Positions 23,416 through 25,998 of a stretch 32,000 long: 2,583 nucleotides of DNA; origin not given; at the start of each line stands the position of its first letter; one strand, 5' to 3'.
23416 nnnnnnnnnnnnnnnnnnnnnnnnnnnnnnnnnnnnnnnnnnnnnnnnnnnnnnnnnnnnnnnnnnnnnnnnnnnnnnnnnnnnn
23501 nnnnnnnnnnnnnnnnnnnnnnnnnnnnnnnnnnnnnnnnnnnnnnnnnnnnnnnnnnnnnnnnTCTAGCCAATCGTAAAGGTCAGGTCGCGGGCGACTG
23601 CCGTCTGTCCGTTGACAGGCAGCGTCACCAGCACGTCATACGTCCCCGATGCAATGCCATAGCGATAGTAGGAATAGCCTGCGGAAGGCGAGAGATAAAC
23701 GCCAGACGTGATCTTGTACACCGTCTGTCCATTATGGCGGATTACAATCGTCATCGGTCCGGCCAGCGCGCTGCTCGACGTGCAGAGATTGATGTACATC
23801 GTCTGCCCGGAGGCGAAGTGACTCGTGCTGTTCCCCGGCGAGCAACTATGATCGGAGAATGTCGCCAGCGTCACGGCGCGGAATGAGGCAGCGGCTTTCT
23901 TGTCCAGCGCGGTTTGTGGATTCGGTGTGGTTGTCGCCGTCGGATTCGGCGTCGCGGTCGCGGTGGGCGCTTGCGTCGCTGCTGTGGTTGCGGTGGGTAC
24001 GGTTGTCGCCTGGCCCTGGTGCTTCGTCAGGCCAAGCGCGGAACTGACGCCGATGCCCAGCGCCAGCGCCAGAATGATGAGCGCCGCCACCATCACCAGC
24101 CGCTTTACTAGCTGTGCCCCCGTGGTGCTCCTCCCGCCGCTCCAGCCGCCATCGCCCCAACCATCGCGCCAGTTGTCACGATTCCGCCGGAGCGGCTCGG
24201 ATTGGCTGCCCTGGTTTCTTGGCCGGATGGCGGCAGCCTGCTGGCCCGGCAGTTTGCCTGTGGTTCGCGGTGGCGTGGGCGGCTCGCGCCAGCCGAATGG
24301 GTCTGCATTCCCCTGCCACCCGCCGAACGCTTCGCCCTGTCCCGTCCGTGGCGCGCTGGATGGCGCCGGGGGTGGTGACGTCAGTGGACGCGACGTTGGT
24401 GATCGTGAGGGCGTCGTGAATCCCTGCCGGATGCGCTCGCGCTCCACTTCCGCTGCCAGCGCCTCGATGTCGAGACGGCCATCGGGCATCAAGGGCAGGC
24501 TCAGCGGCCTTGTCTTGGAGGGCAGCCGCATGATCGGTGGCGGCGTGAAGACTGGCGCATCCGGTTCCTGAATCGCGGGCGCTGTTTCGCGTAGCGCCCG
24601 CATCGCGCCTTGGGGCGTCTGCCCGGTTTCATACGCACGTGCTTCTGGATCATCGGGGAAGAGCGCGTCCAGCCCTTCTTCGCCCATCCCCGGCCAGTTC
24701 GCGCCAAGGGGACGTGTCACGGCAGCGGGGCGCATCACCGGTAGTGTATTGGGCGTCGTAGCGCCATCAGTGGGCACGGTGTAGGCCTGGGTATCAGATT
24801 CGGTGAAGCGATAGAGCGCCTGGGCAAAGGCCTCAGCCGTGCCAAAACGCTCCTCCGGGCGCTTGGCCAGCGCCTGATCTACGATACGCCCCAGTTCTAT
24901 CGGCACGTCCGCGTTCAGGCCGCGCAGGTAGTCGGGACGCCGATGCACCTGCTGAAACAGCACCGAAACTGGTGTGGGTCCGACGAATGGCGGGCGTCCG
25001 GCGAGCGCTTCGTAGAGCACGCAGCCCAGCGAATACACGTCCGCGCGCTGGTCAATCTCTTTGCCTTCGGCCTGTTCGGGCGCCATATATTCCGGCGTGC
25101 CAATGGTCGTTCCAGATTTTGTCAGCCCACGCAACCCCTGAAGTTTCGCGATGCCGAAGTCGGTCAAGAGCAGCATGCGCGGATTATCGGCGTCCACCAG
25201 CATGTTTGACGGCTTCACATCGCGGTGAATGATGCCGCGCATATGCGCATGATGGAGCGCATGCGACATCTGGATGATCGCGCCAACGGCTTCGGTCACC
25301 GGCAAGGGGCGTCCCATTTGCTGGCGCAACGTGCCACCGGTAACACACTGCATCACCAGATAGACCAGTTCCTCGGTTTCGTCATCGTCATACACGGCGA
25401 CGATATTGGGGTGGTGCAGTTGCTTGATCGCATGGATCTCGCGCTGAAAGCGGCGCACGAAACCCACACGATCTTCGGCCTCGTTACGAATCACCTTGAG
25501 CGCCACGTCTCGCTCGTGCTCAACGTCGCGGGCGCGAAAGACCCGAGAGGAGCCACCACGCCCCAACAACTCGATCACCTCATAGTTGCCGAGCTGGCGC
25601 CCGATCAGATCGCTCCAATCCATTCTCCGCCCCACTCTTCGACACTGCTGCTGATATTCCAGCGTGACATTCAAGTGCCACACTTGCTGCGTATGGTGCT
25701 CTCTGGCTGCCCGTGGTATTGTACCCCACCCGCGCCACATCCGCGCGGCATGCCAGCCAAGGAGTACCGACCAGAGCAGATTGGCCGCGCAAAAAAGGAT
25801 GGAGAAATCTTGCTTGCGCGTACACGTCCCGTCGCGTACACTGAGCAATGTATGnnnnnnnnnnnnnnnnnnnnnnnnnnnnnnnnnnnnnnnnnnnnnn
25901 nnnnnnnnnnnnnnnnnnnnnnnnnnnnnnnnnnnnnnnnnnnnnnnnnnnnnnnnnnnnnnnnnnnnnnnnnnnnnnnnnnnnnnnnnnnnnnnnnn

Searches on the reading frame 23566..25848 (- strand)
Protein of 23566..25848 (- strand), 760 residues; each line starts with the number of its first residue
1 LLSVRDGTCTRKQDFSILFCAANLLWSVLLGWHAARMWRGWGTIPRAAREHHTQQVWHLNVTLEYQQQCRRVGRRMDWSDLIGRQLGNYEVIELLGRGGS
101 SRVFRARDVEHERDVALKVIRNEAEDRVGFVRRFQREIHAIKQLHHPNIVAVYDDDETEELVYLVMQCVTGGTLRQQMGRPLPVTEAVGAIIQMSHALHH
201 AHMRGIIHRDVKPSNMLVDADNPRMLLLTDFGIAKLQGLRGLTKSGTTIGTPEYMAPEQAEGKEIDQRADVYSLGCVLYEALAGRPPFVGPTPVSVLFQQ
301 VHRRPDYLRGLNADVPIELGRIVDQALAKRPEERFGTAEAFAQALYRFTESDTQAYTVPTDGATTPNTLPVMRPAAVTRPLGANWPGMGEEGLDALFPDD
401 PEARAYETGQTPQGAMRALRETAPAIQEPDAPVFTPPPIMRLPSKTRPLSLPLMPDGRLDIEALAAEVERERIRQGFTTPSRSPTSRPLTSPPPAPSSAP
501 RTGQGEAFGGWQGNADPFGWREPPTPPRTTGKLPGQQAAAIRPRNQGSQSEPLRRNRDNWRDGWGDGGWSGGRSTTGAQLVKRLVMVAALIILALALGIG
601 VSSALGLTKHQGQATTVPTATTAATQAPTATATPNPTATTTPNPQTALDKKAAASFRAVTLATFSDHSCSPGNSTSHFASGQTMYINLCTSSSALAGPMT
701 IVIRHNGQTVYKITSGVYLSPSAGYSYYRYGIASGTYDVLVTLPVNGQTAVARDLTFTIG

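Call 49: search_protein_families(library=pfam, proteins=[window:23566-25848:-], max_evalue=0.001)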
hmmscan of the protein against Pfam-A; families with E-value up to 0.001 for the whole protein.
window:23566-25848:- (760 aa): 4 families
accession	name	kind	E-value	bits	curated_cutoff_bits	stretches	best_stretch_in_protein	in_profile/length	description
PF00069.31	Pkinase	-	2.4e-50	171.8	31.7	1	89-342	1-259/263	Protein kinase domain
PF07714.23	PK_Tyr_Ser-Thr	-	1.4e-30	106.9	23.1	1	91-335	3-249/258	Protein tyrosine and serine/threonine kinase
PF01636.29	APH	-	4.3e-07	30.4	23.2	1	92-200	2-109/239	Phosphotransferase enzyme family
PF03109.22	ABC1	-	0.00049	19.8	22.9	0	132-234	118-214/244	ABC1 atypical kinase-like domain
